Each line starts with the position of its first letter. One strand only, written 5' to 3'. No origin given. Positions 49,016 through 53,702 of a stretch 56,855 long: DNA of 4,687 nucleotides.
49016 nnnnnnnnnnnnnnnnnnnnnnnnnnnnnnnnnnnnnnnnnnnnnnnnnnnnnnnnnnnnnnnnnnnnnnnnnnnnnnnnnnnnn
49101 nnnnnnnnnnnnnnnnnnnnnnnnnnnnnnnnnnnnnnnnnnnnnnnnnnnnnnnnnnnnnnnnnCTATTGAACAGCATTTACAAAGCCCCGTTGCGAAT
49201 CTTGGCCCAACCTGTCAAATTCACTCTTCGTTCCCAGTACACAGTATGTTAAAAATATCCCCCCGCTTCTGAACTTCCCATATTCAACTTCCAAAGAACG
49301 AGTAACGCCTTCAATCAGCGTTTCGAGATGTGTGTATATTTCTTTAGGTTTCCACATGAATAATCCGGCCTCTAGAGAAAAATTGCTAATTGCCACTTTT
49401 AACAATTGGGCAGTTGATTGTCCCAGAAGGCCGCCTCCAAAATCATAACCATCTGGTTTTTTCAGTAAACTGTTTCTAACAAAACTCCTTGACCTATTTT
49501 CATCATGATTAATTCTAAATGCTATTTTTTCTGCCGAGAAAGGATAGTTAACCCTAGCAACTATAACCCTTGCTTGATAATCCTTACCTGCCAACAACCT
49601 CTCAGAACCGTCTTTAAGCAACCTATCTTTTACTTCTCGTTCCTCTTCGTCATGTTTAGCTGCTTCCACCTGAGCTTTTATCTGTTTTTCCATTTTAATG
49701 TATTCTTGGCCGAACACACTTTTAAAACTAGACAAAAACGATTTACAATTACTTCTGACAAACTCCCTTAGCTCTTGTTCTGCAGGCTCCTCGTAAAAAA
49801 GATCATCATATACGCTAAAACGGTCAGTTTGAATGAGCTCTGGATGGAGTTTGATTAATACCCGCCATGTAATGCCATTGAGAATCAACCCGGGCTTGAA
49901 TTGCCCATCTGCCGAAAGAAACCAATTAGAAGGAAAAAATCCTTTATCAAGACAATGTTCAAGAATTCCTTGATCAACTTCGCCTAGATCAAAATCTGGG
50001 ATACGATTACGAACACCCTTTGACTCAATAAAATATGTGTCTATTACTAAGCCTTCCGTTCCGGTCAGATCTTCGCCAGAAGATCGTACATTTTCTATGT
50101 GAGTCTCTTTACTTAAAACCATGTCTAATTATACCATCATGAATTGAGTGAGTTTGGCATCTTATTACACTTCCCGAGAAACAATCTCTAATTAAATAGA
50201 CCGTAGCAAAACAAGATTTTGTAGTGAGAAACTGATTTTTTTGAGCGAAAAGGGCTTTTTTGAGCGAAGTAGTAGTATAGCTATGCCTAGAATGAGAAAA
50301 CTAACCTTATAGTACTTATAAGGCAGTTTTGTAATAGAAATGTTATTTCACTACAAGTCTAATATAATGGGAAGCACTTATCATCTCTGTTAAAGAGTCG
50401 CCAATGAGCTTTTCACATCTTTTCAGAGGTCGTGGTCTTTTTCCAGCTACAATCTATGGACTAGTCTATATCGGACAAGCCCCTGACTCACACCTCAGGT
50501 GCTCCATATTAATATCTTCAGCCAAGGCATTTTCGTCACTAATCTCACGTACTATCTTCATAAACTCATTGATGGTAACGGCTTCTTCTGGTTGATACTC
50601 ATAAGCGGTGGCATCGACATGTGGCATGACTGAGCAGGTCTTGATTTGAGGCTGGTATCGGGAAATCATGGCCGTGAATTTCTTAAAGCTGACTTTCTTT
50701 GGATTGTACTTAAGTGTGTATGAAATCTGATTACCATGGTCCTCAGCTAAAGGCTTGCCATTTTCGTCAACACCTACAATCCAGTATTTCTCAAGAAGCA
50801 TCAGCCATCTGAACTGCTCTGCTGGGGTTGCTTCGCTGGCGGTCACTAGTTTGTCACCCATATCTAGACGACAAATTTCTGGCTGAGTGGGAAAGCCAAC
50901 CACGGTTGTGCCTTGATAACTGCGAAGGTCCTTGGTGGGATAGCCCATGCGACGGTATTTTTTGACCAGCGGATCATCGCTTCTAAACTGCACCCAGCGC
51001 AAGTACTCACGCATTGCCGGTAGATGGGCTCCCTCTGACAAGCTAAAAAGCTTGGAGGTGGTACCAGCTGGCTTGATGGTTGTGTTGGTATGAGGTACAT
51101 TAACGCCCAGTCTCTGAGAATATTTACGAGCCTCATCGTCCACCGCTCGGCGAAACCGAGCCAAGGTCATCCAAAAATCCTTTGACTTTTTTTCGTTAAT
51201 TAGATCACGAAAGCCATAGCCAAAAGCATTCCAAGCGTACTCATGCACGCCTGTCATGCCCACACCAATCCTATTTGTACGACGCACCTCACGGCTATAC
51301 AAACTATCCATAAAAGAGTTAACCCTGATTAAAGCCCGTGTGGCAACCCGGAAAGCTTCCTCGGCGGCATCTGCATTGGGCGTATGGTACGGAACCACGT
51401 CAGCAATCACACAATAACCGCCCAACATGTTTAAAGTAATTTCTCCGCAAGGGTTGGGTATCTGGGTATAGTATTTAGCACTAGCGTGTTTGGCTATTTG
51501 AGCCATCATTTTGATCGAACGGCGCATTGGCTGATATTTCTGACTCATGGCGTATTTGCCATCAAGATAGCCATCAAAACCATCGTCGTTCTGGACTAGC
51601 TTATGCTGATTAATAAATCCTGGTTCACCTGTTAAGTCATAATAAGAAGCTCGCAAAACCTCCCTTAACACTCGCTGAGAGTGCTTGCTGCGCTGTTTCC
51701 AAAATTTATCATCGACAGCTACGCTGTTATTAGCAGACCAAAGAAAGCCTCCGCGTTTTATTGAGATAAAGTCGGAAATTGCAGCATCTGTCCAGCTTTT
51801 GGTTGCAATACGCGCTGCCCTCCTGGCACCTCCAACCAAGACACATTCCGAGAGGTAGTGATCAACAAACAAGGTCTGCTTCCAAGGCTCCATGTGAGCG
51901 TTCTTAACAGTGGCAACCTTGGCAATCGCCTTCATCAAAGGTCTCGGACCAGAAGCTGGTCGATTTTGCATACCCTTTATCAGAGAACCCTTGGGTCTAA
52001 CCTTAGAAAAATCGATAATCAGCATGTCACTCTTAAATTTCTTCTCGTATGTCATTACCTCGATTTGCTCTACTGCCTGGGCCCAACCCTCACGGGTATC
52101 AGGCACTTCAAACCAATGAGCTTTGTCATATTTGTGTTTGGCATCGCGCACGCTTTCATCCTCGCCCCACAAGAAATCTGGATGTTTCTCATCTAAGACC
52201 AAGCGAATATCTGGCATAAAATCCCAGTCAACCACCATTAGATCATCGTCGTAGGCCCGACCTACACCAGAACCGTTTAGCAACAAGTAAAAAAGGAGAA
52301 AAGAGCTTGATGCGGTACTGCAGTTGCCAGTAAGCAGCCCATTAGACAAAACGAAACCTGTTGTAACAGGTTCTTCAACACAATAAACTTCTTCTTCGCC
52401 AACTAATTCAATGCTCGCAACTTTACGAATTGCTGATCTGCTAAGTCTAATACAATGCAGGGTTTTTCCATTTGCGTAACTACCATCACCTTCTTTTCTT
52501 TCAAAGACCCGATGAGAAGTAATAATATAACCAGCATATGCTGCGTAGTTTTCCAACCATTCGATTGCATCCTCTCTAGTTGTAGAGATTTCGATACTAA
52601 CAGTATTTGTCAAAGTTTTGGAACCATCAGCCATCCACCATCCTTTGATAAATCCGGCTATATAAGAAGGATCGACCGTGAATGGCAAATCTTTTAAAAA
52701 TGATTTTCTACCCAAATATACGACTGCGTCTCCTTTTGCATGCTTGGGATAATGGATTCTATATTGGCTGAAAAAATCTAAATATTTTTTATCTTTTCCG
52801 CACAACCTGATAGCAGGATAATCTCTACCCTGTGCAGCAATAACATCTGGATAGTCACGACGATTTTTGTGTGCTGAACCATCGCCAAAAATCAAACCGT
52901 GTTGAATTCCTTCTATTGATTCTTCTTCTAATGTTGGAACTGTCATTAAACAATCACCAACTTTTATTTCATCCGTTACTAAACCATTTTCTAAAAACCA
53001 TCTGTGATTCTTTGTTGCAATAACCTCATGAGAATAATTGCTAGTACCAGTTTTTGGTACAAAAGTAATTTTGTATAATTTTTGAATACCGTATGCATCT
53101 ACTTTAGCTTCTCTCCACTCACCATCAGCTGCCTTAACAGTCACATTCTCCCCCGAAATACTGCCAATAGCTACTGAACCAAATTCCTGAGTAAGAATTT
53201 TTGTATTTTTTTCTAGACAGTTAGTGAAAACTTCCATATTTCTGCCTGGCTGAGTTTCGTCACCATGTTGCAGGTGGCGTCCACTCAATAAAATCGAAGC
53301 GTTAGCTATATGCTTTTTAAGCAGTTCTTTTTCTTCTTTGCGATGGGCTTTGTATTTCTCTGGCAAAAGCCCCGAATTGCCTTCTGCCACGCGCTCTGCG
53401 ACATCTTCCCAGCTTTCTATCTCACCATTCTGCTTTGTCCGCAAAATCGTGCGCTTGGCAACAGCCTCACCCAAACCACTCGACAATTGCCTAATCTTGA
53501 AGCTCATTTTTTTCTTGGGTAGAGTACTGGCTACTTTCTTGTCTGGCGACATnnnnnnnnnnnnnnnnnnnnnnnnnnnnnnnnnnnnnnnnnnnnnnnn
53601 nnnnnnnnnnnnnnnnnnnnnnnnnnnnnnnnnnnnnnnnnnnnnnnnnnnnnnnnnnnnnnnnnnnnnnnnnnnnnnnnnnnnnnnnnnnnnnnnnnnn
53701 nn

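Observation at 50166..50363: Two distant composite repeat copies are near-identical and share internal hairpins with compensatory changes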

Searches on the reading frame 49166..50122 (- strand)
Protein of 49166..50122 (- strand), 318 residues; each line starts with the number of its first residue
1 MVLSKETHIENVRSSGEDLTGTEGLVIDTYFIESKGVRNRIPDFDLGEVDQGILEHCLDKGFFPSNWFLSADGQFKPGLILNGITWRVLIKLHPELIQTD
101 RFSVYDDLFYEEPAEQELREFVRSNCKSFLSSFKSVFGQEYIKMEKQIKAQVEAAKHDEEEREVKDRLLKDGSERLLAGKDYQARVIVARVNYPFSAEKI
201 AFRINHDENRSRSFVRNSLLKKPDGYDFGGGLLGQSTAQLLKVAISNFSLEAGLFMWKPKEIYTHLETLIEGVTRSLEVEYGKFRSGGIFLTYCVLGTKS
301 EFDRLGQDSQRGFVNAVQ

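Call 8: search_protein_families(library=pfam, proteins=[window:49166-50122:-])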
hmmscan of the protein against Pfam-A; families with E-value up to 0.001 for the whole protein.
window:49166-50122:- (318 aa): 0 families

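Call 12: find_encoding_contigs(protein=window:49166-50122:-, flank=10000, max_places=10)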
Protein window:49166-50122:- (318 aa): no gene with exactly this product is on record in the collection.

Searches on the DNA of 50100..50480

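Call 89: search_rna_families(source=window, start=50100, end=50480, threshold=evalue, max_evalue=1)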
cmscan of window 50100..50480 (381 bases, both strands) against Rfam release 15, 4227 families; matches with E-value up to 1: 0.
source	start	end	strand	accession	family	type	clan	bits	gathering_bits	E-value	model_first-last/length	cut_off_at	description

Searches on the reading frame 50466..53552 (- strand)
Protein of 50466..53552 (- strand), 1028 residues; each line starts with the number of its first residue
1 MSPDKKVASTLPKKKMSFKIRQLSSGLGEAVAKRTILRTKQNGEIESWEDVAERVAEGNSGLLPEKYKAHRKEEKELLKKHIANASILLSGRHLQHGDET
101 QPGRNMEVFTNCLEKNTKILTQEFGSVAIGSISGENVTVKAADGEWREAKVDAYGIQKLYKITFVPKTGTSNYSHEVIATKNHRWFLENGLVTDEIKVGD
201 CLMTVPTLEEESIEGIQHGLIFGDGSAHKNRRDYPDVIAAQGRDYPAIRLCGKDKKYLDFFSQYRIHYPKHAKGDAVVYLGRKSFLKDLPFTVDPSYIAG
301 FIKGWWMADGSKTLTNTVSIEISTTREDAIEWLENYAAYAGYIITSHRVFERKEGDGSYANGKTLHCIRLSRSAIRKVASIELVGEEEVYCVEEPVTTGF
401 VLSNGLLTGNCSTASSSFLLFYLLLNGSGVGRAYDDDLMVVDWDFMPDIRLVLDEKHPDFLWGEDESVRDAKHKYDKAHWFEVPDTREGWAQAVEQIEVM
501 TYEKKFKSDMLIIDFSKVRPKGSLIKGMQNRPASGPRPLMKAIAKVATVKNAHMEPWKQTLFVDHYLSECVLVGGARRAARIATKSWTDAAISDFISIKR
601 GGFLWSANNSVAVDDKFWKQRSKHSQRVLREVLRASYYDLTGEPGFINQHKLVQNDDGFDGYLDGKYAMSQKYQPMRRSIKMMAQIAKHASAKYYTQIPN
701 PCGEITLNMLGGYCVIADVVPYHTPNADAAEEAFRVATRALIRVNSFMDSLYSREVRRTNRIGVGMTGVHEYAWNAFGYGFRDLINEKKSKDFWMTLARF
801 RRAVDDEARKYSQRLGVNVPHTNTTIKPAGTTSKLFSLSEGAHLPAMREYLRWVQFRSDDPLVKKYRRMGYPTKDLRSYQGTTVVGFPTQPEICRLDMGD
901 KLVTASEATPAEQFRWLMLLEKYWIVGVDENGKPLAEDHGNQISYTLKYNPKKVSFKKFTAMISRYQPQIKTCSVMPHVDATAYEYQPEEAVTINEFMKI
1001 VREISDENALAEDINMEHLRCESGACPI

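Call 8: search_protein_families(library=pfam, proteins=[window:50466-53552:-])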
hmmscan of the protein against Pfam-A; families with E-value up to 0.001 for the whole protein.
window:50466-53552:- (1028 aa): 4 families
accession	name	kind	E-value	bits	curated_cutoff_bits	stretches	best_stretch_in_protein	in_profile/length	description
PF21995.1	RNR-II_ins_dom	-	1.5e-11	44.9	27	1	471-549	27-106/107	B12-dependent ribonucleotide reductase, insertion domain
PF02867.20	Ribonuc_red_lgC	-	3.4e-09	36.3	23.9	1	570-773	69-295/523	Ribonucleotide reductase, barrel domain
PF17975.6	RNR_Alpha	-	6.6e-06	27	26.4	1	20-84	13-86/101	Ribonucleotide reductase alpha domain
PF14528.11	LAGLIDADG_3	-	0.00019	22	22.5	0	297-378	2-77/82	LAGLIDADG-like domain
